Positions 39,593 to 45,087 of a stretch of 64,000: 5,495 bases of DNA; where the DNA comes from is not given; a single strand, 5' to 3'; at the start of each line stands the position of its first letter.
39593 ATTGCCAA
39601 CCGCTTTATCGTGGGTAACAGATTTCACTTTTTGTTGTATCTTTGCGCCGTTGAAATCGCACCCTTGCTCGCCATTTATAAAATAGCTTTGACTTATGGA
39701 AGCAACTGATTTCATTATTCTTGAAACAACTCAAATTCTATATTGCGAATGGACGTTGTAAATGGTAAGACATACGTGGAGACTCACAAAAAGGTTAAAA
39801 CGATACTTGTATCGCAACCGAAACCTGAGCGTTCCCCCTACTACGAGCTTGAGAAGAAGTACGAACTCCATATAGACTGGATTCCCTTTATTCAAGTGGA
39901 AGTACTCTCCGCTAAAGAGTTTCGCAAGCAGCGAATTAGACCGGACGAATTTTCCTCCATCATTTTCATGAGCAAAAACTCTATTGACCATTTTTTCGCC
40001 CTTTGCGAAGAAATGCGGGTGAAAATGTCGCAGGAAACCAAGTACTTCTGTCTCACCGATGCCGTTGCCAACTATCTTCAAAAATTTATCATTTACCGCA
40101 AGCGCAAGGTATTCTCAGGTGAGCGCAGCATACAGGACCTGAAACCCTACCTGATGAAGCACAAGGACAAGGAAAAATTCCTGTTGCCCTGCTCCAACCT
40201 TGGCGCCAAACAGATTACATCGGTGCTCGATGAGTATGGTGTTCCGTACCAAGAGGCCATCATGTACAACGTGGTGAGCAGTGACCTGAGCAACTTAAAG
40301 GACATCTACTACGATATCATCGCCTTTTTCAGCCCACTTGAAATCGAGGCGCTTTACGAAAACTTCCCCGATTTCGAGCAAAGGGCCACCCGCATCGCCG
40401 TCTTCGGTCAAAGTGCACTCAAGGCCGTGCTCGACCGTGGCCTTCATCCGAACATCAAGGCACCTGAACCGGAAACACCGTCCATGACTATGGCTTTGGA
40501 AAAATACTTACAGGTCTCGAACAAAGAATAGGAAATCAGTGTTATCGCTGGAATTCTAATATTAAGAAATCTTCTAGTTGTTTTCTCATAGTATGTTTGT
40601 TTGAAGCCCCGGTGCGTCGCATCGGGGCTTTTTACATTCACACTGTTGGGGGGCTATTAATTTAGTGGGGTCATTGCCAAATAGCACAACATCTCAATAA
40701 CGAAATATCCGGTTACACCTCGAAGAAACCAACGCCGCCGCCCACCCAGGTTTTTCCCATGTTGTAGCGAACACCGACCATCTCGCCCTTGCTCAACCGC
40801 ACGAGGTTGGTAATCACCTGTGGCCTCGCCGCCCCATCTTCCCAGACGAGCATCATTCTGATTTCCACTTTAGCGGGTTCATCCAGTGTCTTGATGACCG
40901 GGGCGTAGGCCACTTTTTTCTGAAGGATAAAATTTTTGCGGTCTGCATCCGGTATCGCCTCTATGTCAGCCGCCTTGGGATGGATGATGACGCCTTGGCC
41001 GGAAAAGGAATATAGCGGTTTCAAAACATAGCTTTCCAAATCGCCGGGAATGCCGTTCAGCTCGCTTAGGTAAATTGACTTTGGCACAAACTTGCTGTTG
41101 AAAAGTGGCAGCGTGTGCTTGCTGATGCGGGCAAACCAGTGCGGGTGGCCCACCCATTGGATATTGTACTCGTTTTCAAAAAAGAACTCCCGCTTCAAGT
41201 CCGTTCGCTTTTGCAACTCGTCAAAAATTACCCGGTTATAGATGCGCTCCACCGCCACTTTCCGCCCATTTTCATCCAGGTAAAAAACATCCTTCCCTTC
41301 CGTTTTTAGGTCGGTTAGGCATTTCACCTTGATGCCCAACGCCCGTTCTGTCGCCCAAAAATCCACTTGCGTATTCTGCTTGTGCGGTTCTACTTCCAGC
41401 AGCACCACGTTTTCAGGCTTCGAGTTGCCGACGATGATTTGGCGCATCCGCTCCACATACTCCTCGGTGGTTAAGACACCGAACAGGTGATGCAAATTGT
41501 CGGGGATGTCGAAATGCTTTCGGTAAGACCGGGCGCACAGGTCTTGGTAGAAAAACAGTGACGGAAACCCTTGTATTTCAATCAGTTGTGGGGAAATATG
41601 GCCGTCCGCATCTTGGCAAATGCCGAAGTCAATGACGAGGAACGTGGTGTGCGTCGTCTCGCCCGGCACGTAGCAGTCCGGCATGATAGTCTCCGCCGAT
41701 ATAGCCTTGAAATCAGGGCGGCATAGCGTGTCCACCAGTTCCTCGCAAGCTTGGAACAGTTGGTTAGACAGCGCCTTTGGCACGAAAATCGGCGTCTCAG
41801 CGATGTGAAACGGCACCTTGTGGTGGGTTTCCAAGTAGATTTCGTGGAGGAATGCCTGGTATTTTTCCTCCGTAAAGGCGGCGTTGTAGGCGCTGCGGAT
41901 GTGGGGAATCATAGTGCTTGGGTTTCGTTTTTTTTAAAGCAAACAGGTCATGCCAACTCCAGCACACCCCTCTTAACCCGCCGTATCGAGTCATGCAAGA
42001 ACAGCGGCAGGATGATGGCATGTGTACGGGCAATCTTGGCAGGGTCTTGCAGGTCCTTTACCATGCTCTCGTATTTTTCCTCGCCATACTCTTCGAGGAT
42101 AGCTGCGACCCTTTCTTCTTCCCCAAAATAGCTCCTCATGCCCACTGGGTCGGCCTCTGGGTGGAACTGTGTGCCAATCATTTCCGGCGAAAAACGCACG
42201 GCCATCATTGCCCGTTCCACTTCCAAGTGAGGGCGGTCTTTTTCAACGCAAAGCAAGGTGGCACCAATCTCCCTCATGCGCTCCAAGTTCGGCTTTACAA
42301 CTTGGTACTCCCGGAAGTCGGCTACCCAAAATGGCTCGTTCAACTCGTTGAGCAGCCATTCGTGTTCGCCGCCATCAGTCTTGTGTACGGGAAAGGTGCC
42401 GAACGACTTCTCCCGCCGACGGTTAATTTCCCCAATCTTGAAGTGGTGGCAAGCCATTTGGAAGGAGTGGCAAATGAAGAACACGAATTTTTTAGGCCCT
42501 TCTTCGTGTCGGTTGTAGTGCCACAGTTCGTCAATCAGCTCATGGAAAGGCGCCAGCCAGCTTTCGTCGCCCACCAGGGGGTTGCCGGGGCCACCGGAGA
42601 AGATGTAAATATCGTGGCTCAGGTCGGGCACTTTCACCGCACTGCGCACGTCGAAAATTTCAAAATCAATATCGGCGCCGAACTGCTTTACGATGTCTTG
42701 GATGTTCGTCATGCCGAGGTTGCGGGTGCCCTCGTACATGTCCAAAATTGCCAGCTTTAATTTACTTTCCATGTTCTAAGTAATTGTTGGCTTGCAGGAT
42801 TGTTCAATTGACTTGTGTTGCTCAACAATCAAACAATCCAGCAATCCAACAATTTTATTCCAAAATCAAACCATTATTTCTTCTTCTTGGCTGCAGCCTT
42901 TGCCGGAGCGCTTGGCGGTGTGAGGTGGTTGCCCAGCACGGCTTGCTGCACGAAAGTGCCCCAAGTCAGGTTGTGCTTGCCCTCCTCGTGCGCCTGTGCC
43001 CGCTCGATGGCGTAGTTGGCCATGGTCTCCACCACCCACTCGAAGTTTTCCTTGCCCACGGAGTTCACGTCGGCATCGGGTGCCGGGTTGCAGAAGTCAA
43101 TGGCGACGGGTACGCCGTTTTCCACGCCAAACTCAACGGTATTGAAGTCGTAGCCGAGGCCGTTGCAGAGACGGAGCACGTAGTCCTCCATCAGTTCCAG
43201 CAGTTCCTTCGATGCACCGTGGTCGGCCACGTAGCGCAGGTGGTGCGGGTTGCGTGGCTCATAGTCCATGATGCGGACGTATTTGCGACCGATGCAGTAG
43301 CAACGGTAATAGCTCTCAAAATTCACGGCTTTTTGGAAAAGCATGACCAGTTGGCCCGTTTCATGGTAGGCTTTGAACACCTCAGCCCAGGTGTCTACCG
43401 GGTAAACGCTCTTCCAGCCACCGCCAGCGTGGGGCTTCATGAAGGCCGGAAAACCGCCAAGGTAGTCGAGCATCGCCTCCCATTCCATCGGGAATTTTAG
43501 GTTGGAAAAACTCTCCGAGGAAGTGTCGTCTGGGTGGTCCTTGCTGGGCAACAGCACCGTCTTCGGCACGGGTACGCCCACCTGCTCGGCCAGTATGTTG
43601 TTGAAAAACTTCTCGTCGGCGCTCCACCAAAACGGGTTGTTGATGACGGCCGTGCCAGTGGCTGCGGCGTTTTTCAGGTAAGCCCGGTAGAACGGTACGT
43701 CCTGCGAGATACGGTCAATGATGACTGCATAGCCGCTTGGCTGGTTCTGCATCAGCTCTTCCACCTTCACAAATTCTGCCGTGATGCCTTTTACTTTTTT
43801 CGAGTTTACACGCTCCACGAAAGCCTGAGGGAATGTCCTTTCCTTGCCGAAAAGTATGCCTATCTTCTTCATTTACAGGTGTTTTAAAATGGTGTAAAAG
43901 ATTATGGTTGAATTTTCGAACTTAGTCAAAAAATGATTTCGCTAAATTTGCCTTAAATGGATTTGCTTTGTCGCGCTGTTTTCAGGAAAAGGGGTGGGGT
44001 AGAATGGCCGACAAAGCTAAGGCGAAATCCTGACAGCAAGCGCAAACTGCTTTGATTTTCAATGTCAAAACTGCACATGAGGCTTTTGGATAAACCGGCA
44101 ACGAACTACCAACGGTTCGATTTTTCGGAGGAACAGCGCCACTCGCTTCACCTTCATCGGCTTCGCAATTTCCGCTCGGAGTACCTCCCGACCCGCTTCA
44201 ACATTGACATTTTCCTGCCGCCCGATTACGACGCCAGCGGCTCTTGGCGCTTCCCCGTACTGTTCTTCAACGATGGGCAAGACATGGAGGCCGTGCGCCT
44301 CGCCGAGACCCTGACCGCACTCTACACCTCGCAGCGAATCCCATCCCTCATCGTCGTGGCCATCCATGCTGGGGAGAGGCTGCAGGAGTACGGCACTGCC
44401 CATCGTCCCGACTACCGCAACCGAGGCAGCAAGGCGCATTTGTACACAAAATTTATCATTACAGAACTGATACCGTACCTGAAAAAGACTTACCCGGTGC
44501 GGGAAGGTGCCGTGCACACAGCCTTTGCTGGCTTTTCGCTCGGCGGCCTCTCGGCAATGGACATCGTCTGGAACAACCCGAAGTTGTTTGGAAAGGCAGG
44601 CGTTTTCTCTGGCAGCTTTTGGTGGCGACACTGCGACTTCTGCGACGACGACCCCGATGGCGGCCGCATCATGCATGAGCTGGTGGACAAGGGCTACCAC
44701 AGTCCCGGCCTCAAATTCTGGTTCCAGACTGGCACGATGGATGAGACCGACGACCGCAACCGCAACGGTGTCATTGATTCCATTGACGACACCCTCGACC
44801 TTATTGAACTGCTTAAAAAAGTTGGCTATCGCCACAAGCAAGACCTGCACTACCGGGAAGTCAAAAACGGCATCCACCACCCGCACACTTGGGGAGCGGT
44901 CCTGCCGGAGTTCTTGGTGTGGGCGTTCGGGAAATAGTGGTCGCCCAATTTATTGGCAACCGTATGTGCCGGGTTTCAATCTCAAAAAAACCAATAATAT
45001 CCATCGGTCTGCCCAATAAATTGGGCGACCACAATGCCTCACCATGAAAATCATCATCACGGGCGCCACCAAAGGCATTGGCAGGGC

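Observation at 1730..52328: Intergenic spacers are filled with locus-specific short-word tandem arrays mirrored into long imperfect palindromes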

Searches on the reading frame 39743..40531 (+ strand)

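Call 72: search_protein_families(library=pfam, proteins=[window:39743-40531:+])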
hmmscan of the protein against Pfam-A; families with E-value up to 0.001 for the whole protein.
window:39743-40531:+ (262 aa): 1 family
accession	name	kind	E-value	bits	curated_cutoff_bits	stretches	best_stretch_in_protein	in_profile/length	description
PF02602.20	HEM4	-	7.1e-25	87.9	27.5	1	47-249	17-230/231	Uroporphyrinogen-III synthase HemD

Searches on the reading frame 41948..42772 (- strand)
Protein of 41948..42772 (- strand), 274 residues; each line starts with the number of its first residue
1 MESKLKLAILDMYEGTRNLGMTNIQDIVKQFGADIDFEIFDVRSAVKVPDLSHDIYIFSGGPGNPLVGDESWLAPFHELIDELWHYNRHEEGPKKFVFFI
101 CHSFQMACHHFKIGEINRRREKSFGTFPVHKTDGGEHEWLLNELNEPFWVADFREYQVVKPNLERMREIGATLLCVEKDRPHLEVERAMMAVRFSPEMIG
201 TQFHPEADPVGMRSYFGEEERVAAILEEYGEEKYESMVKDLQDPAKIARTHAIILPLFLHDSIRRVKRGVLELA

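Call 18: search_protein_families(library=pfam, proteins=[window:41948-42772:-])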
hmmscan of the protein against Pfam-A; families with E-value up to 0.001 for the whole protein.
window:41948-42772:- (274 aa): 1 family
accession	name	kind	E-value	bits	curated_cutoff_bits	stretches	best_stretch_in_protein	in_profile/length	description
PF00117.34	GATase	-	3.3e-05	24.1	22.8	1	26-209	15-175/190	Glutamine amidotransferase class-I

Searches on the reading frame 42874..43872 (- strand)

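Call 18: search_protein_families(library=pfam, proteins=[window:42874-43872:-])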
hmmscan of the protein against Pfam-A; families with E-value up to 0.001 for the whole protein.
window:42874-43872:- (332 aa): 0 families

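Call 64: search_protein_families(library=ncbifam, proteins=[window:42874-43872:-])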
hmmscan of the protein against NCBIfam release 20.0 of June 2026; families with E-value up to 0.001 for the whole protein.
window:42874-43872:- (332 aa): 1 family
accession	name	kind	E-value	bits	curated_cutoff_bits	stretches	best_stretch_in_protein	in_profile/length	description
TIGR00768.1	rimK_fam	subfamily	1.2e-06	28.1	143.4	1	32-228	27-215/276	RimK family alpha-L-glutamate ligase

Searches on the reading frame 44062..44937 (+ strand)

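Call 72: search_protein_families(library=pfam, proteins=[window:44062-44937:+])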
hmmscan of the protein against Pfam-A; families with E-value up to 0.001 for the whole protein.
window:44062-44937:+ (291 aa): 1 family
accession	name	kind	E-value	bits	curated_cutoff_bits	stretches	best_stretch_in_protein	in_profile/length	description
PF00756.26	Esterase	-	2.7e-30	106.4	22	1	39-284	1-247/251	Putative esterase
